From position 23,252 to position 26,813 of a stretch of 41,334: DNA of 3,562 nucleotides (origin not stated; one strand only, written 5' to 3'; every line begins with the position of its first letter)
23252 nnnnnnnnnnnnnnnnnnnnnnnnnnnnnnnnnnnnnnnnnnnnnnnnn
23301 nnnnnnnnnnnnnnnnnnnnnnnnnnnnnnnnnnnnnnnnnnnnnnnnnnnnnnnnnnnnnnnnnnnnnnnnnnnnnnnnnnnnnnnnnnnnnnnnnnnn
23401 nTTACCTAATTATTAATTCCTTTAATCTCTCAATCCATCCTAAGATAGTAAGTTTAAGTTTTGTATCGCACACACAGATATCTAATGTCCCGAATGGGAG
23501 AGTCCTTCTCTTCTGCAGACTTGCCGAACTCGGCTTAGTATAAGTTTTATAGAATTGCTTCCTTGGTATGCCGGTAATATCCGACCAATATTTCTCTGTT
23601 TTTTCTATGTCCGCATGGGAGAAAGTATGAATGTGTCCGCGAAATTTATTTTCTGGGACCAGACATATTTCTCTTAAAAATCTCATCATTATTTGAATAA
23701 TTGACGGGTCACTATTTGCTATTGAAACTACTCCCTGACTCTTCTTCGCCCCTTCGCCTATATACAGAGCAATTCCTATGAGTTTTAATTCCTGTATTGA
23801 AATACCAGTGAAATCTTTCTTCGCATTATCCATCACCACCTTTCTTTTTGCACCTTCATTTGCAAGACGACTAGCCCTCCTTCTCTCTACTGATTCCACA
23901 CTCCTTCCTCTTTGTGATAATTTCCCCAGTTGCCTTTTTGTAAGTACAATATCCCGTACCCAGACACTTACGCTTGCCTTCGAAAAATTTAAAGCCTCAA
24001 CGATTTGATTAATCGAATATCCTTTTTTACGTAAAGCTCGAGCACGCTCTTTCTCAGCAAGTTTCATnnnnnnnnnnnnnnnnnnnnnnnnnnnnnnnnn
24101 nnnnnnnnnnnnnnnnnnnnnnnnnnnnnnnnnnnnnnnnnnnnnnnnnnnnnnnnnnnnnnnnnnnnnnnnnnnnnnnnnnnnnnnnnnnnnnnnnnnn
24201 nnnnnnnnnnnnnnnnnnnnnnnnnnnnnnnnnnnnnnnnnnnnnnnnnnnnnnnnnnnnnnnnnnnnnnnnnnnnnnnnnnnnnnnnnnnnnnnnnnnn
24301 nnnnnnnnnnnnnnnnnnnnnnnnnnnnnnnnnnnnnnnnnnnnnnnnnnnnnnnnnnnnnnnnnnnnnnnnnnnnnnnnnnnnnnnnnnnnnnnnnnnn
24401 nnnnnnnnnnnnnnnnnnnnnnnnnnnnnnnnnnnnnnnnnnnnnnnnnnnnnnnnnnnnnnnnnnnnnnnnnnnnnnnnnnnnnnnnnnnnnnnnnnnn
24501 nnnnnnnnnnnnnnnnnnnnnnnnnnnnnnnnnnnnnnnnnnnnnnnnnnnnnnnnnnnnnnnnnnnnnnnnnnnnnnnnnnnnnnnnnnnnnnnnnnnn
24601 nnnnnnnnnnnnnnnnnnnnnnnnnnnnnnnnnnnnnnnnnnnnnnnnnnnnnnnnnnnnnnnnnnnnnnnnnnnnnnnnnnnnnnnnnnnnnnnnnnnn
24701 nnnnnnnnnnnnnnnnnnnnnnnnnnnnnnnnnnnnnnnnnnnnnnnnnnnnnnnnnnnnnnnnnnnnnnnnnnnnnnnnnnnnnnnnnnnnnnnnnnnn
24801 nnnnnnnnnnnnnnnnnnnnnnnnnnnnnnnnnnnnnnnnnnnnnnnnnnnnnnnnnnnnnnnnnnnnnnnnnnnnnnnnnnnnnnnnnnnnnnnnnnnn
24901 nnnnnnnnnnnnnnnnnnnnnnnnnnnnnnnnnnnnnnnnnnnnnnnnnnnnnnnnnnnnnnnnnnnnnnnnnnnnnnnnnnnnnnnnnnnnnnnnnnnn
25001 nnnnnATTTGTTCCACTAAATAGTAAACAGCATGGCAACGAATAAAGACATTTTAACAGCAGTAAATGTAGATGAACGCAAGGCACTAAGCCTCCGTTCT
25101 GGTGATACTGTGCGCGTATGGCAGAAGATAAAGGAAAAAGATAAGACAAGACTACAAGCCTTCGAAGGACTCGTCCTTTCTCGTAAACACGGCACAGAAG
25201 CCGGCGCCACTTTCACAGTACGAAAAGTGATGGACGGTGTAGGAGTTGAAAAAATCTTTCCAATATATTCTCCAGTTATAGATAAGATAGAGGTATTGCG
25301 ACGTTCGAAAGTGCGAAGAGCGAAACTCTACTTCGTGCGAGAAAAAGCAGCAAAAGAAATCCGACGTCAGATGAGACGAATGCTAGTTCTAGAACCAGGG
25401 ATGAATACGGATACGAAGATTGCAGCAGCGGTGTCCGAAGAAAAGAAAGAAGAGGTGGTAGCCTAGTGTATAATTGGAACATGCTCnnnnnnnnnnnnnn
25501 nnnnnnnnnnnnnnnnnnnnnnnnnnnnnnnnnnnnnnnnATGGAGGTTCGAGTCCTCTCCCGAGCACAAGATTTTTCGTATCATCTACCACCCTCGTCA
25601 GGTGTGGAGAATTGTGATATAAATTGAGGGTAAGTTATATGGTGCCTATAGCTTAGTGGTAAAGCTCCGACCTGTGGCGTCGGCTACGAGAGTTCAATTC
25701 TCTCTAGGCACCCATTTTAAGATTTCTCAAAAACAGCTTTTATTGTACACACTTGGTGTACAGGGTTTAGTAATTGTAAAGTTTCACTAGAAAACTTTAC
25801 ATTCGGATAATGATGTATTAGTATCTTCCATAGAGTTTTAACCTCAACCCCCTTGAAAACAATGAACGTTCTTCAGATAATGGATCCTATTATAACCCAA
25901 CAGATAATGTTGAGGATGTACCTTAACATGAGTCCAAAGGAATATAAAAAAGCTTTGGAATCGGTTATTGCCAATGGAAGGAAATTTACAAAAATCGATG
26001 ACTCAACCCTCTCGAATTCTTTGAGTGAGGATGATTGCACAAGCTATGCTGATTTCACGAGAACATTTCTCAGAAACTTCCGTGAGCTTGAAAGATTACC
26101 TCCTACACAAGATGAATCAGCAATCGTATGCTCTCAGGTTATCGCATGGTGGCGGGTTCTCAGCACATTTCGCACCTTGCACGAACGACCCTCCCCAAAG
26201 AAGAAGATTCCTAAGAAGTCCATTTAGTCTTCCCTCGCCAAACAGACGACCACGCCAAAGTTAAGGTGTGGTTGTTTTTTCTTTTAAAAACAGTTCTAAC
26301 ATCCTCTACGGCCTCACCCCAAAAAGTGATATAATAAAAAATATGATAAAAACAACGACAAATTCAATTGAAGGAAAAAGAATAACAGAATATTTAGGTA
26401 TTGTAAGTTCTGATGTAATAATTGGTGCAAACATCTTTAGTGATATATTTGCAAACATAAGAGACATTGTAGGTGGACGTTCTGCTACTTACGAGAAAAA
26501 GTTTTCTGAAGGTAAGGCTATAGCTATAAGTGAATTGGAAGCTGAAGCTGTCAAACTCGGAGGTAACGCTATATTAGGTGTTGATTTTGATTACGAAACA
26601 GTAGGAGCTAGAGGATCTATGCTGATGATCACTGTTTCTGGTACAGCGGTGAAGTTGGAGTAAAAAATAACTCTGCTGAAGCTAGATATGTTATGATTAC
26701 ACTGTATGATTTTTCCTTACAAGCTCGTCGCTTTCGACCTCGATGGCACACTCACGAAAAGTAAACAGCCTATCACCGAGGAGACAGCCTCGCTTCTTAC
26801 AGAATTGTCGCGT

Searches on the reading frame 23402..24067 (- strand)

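Call 76: search_protein_families(library=pfam, proteins=[window:23402-24067:-], max_evalue=0.001)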
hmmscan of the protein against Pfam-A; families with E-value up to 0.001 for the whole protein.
window:23402-24067:- (221 aa): 2 families
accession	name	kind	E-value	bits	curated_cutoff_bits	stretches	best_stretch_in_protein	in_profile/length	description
PF02796.21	HTH_7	-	0.00019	21.9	23.8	1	5-33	8-38/45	Helix-turn-helix domain of resolvase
PF13384.12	HTH_23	-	0.00026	21.2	24.6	0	5-39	4-40/50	Homeodomain-like domain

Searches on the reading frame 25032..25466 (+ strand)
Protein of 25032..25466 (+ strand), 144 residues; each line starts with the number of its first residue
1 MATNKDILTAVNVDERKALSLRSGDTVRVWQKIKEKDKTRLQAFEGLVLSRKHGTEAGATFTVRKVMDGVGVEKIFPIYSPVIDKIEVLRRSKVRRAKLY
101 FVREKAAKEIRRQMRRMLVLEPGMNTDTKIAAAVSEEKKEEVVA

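Call 76: search_protein_families(library=pfam, proteins=[window:25032-25466:+], max_evalue=0.001)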
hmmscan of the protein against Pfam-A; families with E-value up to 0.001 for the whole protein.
window:25032-25466:+ (144 aa): 1 family
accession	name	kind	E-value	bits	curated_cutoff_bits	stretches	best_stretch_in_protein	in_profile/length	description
PF01245.26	Ribosomal_L19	-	2.8e-35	121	22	1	16-111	13-107/111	Ribosomal protein L19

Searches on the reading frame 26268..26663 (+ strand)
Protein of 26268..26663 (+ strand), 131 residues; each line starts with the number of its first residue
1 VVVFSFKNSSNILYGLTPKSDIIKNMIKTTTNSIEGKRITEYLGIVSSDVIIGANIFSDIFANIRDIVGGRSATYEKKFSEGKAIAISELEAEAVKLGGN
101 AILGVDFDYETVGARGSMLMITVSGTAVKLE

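Call 76: search_protein_families(library=pfam, proteins=[window:26268-26663:+], max_evalue=0.001)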
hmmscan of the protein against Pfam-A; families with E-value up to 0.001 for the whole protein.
window:26268-26663:+ (131 aa): 2 families
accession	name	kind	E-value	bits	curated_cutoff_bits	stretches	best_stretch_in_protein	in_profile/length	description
PF01906.23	YbjQ_1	-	1.1e-35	122.7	23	1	26-130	1-103/103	Putative heavy-metal-binding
PF23025.1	YbjQ_2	-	0.00024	21.8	29.1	1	38-130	20-101/103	C2 domain-containing protein 5, YbjQ-like domain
